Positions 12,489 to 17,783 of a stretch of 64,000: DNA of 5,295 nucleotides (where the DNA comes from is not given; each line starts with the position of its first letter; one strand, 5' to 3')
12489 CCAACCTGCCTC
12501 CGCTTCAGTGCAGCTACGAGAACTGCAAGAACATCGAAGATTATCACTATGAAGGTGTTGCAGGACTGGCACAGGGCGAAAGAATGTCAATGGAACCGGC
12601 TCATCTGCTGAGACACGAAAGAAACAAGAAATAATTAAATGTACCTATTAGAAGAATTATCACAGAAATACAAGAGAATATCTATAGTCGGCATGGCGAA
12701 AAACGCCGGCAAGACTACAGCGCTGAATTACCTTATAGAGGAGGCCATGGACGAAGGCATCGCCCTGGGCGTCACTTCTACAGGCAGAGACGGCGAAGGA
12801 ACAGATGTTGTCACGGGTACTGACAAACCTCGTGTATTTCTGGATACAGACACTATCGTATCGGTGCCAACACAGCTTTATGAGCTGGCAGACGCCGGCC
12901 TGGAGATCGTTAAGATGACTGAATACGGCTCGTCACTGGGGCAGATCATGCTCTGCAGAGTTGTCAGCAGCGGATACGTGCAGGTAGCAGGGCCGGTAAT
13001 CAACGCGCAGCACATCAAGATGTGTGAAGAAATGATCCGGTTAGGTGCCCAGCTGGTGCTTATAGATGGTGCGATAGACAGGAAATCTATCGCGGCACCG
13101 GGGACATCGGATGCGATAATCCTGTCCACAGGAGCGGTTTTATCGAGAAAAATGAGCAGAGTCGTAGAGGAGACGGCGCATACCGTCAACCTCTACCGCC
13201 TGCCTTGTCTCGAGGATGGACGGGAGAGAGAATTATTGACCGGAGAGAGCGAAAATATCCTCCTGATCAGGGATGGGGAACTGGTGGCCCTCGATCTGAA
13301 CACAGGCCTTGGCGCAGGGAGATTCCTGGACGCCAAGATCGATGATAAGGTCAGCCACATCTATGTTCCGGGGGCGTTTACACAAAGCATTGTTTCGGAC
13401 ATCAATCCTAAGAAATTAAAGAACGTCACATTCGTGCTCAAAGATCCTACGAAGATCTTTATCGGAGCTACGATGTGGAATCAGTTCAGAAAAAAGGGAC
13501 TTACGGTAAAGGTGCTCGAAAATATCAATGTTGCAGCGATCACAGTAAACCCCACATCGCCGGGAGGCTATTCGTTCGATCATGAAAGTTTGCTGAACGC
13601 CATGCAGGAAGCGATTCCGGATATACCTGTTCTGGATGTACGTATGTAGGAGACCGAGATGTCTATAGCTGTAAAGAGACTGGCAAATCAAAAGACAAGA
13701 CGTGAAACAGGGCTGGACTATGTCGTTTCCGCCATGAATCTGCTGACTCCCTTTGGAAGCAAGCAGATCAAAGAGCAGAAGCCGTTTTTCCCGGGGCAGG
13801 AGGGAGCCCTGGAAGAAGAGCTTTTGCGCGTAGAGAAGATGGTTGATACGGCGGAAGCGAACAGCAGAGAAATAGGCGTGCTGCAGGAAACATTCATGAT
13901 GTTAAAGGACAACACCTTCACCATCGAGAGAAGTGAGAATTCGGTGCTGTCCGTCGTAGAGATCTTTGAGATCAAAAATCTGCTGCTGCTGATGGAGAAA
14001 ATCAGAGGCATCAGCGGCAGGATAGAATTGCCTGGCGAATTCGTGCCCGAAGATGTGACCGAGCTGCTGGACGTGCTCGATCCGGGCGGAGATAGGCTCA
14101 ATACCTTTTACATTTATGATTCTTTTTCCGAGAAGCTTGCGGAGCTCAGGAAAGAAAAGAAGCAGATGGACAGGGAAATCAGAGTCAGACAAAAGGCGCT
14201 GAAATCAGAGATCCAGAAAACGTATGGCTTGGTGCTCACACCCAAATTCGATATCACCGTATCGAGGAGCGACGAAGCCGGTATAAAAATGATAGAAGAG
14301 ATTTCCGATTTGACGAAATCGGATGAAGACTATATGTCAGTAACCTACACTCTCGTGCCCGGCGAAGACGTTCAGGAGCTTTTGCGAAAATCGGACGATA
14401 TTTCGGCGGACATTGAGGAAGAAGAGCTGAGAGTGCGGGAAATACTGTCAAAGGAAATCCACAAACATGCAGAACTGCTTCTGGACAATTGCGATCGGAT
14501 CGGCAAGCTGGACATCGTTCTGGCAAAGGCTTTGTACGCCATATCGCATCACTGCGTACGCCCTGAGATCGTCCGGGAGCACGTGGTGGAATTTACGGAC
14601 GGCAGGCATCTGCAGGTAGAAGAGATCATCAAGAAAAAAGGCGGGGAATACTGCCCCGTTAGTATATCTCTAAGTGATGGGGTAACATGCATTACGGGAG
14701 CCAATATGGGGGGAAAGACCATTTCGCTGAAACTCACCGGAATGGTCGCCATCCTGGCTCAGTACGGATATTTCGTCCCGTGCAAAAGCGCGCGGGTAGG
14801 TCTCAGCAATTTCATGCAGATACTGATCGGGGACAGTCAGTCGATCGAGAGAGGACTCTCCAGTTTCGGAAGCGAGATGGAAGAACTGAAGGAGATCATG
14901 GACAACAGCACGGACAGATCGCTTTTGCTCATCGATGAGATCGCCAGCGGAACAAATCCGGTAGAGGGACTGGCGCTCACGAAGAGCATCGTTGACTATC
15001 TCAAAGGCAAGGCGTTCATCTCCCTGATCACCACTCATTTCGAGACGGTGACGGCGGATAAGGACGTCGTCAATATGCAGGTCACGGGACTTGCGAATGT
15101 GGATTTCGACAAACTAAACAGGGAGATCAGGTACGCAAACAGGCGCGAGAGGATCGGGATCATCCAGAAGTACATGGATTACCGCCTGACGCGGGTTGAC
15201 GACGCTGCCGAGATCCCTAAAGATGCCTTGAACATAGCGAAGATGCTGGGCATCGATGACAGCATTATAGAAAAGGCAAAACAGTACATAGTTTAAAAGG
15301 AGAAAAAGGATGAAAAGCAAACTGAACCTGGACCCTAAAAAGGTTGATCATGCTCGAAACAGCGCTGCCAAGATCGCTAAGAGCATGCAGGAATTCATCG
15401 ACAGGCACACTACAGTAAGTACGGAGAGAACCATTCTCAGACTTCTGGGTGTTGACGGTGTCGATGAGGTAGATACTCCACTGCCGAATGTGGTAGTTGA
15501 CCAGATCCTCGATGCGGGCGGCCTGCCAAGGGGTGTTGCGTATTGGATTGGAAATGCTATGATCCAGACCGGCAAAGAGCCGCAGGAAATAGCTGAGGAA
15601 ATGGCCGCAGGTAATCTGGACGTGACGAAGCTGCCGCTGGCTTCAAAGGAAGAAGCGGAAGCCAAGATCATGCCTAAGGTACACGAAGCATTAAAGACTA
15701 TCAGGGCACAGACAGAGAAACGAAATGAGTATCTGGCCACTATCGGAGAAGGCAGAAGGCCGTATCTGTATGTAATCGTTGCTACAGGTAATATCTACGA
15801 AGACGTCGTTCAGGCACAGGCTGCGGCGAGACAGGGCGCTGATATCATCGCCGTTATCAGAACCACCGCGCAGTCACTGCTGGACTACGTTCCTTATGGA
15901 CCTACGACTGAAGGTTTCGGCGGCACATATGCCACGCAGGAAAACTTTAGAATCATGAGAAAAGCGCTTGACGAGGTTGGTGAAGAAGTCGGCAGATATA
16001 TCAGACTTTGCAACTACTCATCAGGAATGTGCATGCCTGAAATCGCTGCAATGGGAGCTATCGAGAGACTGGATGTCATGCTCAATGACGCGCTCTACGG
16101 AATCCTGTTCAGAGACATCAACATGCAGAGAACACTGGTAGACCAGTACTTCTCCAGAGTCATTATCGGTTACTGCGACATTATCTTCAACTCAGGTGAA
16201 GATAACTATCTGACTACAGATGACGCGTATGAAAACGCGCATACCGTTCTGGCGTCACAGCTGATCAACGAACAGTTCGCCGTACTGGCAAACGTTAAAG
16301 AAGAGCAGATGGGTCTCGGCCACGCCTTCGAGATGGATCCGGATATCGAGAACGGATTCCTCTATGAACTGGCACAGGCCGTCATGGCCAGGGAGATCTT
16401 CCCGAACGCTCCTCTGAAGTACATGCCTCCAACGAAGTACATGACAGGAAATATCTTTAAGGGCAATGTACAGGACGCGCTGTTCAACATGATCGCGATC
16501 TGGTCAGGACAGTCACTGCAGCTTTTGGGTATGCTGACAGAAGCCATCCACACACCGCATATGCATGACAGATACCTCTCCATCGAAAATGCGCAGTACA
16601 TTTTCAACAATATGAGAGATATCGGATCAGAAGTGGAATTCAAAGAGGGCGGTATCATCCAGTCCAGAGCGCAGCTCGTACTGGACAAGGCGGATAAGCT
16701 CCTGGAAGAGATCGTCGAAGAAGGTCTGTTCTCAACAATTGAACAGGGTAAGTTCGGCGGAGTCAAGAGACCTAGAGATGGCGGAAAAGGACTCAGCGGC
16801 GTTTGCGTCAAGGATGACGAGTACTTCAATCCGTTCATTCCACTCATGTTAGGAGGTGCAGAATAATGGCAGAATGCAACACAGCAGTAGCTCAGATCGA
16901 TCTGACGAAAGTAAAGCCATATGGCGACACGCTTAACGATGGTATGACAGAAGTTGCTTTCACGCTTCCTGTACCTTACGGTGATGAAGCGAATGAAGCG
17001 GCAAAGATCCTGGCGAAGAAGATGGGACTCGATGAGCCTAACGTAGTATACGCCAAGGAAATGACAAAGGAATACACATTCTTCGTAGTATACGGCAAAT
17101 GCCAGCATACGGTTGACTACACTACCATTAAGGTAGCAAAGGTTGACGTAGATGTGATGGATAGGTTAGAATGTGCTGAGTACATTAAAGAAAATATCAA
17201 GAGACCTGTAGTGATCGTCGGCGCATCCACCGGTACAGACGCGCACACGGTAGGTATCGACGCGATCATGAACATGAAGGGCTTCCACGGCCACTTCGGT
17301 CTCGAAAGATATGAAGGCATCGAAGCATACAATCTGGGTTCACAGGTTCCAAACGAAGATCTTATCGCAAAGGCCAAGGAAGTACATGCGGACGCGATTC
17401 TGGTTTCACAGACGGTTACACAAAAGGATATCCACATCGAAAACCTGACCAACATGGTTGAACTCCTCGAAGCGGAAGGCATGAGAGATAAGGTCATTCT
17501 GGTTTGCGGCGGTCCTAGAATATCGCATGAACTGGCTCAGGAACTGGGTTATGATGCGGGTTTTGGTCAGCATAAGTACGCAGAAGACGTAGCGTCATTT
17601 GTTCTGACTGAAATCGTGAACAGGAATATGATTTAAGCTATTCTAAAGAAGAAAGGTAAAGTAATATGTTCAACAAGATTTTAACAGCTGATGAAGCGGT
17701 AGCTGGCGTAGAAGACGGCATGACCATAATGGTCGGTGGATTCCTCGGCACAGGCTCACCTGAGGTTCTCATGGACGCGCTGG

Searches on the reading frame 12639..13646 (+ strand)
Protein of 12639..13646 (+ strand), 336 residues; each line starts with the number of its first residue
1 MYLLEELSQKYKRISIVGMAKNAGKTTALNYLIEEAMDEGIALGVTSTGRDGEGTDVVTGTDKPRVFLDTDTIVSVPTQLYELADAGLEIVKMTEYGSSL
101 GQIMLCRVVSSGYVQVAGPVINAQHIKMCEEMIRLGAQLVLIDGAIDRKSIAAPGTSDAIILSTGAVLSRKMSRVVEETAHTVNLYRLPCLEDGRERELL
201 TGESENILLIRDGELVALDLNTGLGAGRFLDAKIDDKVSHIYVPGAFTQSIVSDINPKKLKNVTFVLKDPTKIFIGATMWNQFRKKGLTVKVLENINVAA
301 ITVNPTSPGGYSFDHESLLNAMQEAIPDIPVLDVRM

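Call 6: search_protein_families(library=pfam, proteins=[window:12639-13646:+], max_evalue=0.01)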
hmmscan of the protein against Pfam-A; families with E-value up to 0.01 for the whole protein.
window:12639-13646:+ (336 aa): 1 family
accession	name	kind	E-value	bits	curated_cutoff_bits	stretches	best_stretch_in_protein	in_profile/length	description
PF07755.17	DUF1611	-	0.0052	16.7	25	0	9-51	10-52/201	Domain of unknown function (DUF1611_C) P-loop domain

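Call 7: search_protein_families(library=ncbifam, proteins=[window:12639-13646:+], max_evalue=0.001)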
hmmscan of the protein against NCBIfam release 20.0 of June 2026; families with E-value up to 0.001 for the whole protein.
window:12639-13646:+ (336 aa): 1 family
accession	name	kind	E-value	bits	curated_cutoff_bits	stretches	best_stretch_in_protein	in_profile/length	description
NF052386.1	reactivase_KamB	equivalog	6.7e-114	380.2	210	1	14-334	1-326/326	lysine 5,6-aminomutase reactivase subunit KamB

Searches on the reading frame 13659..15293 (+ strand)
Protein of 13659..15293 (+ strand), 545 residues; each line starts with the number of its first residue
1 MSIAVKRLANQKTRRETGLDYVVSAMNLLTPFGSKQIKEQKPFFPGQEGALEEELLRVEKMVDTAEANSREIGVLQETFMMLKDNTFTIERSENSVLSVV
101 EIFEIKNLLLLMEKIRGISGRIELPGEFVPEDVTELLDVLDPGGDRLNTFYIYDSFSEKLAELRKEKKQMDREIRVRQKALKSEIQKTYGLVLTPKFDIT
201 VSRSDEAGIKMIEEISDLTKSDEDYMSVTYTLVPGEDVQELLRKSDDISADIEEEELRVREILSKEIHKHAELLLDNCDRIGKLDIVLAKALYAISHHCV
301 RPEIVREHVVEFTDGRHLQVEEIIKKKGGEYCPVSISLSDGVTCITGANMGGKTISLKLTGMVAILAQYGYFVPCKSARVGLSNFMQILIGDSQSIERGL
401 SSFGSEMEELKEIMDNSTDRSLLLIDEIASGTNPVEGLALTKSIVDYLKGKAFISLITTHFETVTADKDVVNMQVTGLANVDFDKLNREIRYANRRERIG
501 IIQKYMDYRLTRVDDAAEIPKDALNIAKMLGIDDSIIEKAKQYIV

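Call 6: search_protein_families(library=pfam, proteins=[window:13659-15293:+], max_evalue=0.01)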
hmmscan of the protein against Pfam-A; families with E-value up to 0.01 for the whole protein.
window:13659-15293:+ (545 aa): 1 family
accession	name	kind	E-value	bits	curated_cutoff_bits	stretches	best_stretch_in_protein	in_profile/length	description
PF00488.27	MutS_V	-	2e-32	113.1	30.2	1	344-525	2-178/188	MutS domain V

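Call 7: search_protein_families(library=ncbifam, proteins=[window:13659-15293:+], max_evalue=0.001)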
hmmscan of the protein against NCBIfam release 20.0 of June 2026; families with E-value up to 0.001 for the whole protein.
window:13659-15293:+ (545 aa): 4 families
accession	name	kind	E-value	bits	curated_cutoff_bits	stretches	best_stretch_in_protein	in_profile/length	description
NF052383.1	ATPase_KamC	equivalog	1.9e-174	581.2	300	1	18-544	2-508/508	lysine 5,6-aminomutase reactivase ATPase KamC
TIGR01069.2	mutS2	equivalog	6.7e-62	209.9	400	1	45-466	36-454/790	endonuclease MutS2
NF003810.1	PRK05399.1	equivalog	6.6e-45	154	480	1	248-469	509-733/793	DNA mismatch repair protein MutS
TIGR01070.1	mutS1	equivalog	1e-40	139.9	641.7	1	249-487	502-736/840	DNA mismatch repair protein MutS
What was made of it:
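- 11375..17636 (+): kamA, kamB, kamC, kamD, kamE (lysine 2,3-aminomutase; 5,6-aminomutase reactivase subunits; 5,6-aminomutase alpha and beta). Calls 6, 7.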

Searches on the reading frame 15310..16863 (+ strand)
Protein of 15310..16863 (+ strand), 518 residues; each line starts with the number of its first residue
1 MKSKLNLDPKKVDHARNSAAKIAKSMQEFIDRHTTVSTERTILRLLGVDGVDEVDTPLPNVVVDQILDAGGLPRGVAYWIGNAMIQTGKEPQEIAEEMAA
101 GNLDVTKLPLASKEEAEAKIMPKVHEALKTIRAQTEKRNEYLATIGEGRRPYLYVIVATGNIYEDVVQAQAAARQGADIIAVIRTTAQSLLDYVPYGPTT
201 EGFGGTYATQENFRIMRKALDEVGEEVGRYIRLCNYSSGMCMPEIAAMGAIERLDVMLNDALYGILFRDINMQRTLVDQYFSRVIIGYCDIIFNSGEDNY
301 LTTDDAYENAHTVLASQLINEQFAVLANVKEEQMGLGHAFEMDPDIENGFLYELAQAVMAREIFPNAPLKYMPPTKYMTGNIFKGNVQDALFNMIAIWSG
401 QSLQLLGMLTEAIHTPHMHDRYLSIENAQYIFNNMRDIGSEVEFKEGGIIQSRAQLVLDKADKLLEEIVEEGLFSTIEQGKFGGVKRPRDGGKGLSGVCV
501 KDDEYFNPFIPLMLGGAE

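Call 6: search_protein_families(library=pfam, proteins=[window:15310-16863:+], max_evalue=0.01)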
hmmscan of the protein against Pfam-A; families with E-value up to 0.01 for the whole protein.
window:15310-16863:+ (518 aa): 1 family
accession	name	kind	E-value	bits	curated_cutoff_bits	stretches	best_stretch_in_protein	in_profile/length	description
PF09043.17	Lys-AminoMut_A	-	2.1e-271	901.2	25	1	5-511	1-507/508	D-Lysine 5,6-aminomutase TIM-barrel domain of alpha subunit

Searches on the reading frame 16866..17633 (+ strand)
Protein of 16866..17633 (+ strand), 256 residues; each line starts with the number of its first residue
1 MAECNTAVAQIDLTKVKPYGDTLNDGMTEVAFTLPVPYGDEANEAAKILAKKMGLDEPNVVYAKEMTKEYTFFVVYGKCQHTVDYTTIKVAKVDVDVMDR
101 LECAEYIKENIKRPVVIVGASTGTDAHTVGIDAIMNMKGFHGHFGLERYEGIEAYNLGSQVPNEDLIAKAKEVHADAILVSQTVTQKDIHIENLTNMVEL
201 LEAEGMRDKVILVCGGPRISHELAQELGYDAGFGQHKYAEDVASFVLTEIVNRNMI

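Call 6: search_protein_families(library=pfam, proteins=[window:16866-17633:+], max_evalue=0.01)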
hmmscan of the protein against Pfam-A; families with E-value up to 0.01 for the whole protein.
window:16866-17633:+ (256 aa): 2 families
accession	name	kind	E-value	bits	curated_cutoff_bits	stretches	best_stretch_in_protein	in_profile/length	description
PF16554.10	OAM_dimer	-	1.5e-34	118.7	25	1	15-92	1-78/78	Dimerisation domain of d-ornithine 4,5-aminomutase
PF02310.24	B12-binding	-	2.1e-15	57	32.1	1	116-239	2-116/121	B12 binding domain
